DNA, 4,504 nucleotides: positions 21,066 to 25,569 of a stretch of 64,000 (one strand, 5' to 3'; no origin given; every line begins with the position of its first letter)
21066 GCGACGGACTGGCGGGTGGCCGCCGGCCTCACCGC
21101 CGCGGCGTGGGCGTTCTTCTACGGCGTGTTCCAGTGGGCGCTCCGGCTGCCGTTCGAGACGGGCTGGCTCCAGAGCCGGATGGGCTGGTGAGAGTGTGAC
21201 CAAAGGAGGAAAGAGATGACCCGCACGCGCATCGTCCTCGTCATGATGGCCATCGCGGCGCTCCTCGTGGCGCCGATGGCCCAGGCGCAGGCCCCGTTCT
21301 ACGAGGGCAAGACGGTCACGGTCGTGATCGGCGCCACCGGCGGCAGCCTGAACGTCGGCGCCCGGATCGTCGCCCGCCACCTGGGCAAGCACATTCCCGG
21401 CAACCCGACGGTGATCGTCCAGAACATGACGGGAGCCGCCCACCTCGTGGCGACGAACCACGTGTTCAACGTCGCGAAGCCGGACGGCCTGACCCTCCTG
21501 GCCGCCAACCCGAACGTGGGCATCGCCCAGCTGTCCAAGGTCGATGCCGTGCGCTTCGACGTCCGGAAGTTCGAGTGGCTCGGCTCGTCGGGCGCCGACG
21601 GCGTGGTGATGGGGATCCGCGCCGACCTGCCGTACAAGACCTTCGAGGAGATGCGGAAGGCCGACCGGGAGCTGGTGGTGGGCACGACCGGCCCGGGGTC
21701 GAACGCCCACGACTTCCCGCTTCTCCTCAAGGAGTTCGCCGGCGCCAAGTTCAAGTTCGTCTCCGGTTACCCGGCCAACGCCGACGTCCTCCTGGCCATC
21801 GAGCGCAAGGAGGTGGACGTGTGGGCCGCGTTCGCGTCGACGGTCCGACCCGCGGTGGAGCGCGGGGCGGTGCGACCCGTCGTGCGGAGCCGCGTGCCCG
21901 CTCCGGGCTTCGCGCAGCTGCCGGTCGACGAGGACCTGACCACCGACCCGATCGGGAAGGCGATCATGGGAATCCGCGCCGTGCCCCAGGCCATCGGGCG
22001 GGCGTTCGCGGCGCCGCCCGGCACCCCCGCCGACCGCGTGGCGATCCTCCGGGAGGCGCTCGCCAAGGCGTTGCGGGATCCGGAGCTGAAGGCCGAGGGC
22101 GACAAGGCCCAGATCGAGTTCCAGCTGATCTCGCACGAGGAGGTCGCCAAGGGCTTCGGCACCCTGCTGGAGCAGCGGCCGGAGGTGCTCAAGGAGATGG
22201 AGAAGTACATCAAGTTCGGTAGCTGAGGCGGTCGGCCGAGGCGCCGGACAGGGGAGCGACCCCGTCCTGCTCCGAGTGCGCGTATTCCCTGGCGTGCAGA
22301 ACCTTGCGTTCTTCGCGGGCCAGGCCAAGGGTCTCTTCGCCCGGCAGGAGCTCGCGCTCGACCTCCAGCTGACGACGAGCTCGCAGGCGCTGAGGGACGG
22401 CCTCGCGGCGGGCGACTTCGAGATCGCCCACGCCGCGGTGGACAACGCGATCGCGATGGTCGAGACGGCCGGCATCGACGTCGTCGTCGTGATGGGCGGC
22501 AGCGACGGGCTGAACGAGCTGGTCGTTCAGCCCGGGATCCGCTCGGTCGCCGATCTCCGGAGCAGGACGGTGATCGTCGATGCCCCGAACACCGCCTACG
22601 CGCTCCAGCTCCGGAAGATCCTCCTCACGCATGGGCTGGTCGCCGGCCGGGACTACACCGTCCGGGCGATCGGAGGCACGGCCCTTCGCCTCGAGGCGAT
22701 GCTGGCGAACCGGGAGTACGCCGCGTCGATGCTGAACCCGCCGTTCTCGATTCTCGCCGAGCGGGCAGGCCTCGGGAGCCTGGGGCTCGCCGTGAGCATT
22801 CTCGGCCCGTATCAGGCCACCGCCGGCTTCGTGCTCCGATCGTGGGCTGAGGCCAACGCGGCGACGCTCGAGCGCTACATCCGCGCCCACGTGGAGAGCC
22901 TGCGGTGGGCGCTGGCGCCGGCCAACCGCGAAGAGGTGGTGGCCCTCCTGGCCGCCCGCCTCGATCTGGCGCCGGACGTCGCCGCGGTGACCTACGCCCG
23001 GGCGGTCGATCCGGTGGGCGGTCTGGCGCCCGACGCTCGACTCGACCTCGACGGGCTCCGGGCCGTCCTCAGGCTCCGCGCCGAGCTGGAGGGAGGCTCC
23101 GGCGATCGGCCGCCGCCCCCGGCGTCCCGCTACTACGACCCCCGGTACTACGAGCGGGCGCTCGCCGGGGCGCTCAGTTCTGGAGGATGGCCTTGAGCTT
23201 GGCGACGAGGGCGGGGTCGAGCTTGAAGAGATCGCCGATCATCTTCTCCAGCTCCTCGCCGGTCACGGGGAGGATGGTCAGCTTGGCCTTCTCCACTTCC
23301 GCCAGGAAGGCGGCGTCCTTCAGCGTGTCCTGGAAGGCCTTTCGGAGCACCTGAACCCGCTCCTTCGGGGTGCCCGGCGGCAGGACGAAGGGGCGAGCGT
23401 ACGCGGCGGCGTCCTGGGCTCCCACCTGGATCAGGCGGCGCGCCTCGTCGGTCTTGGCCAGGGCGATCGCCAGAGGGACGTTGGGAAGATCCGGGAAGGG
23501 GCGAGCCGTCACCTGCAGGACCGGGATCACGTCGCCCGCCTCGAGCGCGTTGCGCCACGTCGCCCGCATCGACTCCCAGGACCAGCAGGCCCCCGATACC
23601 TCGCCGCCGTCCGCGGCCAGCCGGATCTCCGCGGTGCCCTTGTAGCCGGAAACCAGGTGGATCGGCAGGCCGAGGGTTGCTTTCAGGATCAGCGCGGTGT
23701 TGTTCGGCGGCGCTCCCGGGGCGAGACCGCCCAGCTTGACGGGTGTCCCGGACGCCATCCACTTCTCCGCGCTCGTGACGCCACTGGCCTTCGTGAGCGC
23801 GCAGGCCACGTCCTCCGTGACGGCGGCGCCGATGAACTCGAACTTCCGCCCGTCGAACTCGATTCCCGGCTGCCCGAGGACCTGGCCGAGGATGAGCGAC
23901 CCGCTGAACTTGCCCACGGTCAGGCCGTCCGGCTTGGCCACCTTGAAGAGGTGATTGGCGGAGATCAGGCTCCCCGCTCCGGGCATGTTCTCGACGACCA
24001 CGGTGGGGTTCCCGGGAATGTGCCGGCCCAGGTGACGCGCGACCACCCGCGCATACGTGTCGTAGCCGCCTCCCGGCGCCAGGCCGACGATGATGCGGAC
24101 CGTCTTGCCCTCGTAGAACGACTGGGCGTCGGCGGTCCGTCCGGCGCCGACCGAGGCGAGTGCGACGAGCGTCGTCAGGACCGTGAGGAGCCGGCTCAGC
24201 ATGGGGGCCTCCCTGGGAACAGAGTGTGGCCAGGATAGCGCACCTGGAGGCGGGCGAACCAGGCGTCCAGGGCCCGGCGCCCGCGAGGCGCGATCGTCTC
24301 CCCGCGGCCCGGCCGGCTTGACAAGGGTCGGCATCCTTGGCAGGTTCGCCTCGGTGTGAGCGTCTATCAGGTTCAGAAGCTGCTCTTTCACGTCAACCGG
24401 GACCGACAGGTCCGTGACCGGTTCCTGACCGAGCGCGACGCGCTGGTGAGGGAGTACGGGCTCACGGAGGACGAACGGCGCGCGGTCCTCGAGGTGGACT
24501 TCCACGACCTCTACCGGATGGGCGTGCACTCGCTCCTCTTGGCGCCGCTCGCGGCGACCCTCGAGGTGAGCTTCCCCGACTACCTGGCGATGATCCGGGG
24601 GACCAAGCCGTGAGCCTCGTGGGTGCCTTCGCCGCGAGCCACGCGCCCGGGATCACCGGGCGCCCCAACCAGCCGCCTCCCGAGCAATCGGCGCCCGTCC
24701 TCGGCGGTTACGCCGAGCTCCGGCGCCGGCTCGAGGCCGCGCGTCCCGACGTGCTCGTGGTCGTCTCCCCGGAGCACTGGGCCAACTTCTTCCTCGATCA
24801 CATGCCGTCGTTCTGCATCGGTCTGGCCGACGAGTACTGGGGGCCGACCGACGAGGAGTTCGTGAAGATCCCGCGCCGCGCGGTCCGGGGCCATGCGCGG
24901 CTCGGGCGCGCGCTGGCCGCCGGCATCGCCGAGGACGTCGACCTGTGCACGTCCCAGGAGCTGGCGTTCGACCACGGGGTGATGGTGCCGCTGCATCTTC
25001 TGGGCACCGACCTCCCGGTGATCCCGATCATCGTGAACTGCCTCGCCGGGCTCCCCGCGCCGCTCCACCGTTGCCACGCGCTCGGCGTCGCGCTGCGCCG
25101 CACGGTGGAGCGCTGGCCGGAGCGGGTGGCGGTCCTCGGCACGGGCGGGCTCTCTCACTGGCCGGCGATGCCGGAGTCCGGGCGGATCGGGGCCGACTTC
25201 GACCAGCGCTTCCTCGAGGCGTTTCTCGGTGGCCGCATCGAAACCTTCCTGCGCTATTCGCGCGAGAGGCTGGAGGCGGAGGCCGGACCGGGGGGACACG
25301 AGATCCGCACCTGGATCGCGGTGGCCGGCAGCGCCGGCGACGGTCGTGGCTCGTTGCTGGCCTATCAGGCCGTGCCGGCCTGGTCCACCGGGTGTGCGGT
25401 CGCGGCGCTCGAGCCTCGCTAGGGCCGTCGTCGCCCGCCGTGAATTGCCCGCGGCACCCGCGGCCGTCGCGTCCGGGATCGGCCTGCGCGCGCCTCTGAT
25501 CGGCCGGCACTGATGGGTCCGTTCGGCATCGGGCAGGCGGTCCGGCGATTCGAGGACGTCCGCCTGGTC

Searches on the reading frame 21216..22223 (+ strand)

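Call 69: search_protein_families(library=pfam, proteins=[window:21216-22223:+], max_evalue=0.001)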
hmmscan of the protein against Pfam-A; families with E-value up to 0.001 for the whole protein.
window:21216-22223:+ (336 aa): 1 family
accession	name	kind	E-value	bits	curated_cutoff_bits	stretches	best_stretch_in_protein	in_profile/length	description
PF03401.19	TctC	-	7e-15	55.7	27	1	50-302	3-246/274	Tripartite tricarboxylate transporter family receptor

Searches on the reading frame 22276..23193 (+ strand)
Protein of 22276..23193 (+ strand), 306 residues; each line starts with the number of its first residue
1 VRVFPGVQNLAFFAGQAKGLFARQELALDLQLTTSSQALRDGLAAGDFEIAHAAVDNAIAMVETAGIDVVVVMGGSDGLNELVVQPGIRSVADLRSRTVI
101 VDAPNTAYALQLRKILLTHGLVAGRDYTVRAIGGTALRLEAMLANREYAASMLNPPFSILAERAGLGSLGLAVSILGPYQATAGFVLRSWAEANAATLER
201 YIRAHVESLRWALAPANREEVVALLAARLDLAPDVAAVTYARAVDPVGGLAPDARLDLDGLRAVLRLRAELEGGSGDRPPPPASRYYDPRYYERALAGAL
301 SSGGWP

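Call 69: search_protein_families(library=pfam, proteins=[window:22276-23193:+], max_evalue=0.001)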
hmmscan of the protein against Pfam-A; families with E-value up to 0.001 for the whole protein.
window:22276-23193:+ (306 aa): 3 families
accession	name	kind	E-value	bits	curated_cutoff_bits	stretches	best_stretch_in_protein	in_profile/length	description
PF13379.11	NMT1_2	-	1.1e-09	39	24.7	1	11-226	20-252/252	NMT1-like family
PF12974.12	Phosphonate-bd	-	2.6e-05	24.2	27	1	28-148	31-157/242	ABC transporter, phosphonate, periplasmic substrate-binding protein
PF09084.16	NMT1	-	0.00031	21.1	20.5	1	11-136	6-131/216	NMT1/THI5 like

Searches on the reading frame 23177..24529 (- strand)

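Call 69: search_protein_families(library=pfam, proteins=[window:23177-24529:-], max_evalue=0.001)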
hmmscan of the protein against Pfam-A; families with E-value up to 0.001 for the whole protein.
window:23177-24529:- (451 aa): 1 family
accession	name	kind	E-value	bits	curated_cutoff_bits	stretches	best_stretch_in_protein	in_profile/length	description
PF03401.19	TctC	-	6.9e-09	36.1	27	1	160-444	2-271/274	Tripartite tricarboxylate transporter family receptor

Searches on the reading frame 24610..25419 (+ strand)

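Call 69: search_protein_families(library=pfam, proteins=[window:24610-25419:+], max_evalue=0.001)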
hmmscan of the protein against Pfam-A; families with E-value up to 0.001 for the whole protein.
window:24610-25419:+ (270 aa): 1 family
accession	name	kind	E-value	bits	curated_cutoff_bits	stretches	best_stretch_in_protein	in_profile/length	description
PF02900.23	LigB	-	9e-45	153.3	26.3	1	6-261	2-267/269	Catalytic LigB subunit of aromatic ring-opening dioxygenase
